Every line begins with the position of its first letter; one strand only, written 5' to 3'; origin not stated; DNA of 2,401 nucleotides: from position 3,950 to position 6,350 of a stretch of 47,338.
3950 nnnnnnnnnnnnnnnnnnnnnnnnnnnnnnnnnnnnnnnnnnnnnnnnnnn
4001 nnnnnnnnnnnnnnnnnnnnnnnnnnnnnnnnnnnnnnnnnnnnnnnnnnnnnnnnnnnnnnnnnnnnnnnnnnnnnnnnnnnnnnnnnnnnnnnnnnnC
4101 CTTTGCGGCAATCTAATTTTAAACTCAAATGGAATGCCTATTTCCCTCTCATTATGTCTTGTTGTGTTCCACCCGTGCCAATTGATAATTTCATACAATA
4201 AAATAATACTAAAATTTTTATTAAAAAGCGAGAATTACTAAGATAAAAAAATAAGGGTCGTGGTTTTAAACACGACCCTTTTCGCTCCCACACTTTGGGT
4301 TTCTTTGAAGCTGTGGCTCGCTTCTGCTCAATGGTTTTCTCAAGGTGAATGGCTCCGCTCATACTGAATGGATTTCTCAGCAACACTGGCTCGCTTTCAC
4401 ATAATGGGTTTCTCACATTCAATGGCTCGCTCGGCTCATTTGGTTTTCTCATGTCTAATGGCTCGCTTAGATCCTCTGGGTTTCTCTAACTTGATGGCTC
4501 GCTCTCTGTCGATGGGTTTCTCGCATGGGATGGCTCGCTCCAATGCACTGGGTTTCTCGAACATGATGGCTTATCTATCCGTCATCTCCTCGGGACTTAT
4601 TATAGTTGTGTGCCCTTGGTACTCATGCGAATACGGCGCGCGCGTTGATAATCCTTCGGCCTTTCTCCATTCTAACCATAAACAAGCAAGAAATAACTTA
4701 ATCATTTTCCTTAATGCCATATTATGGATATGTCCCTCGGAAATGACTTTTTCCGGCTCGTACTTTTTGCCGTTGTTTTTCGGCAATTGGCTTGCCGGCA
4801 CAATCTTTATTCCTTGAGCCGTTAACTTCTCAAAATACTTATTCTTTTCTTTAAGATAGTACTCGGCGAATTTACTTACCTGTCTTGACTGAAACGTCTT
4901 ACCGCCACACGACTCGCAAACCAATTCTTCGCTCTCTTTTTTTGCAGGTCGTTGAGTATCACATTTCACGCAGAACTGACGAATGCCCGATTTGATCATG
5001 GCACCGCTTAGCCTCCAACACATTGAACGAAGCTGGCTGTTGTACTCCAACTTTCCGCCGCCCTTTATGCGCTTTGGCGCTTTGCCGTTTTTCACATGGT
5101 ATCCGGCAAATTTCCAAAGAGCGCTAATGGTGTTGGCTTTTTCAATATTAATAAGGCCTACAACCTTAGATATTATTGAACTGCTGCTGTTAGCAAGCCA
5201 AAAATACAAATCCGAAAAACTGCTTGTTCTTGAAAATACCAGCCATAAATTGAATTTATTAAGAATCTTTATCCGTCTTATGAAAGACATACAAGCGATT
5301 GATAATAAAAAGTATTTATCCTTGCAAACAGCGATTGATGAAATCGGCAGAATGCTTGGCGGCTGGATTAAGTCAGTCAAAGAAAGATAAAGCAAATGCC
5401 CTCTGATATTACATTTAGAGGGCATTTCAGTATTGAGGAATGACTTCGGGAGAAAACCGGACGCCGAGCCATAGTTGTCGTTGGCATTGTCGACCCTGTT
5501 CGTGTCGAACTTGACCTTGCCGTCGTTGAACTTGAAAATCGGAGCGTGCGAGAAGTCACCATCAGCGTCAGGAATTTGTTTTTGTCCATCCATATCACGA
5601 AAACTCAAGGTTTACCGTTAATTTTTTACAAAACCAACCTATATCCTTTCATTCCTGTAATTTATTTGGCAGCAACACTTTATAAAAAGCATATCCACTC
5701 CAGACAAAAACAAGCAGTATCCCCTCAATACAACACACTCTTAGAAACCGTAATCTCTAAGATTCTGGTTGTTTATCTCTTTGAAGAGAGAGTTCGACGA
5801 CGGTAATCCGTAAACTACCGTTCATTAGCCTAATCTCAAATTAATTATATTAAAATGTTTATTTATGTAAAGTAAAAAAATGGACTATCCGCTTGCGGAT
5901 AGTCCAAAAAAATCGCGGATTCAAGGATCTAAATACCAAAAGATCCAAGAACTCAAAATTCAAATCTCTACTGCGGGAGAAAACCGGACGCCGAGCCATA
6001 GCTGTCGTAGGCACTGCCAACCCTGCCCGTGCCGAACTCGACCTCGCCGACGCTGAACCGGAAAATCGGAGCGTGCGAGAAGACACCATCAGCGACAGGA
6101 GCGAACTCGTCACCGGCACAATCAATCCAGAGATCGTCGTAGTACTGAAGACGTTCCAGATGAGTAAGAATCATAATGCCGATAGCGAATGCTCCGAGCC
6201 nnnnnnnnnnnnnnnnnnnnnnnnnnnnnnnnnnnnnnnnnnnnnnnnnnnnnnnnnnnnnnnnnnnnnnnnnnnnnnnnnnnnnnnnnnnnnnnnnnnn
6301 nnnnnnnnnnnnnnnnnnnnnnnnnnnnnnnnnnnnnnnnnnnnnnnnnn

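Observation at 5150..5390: One junction beheads both tas and avd; the DGR reverse transcriptase is missing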

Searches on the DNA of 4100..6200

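Call 52: search_rna_families(source=window, start=4100, end=6200, threshold=evalue, max_evalue=1)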
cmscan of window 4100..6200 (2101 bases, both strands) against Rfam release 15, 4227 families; matches with E-value up to 1: 2.
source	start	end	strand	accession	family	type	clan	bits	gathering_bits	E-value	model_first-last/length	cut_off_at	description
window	5876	5924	-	RF02451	ncr1241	Gene; sRNA;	-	27.6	60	0.062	1-63/63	no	Bacillus sRNA ncr1241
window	5064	5128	+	RF03995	mir-7957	Gene; miRNA;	-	22.4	76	0.39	1-59/59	no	mir-7957 microRNA precursor family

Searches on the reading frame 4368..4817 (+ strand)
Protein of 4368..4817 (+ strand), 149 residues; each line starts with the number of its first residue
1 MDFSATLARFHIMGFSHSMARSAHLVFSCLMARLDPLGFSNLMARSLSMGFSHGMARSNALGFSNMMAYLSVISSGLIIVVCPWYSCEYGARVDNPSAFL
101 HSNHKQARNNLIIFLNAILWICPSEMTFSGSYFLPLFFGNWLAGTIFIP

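Call 3: search_protein_families(library=pfam, proteins=[window:4368-4817:+], max_evalue=1)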
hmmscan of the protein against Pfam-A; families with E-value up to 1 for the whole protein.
window:4368-4817:+ (149 aa): 3 families
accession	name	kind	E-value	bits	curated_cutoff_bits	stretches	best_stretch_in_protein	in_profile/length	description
PF08409.16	TMTC_DUF1736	-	0.05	14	27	1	92-128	9-46/75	Protein O-mannosyl-transferase TMTC, DUF1736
PF25285.1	DUF7875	-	0.15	12.8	27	1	44-101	2-61/96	Domain of unknown function (DUF7875)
PF22562.2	UBA_7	-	0.27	11.6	27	0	11-23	9-21/48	UBA-like domain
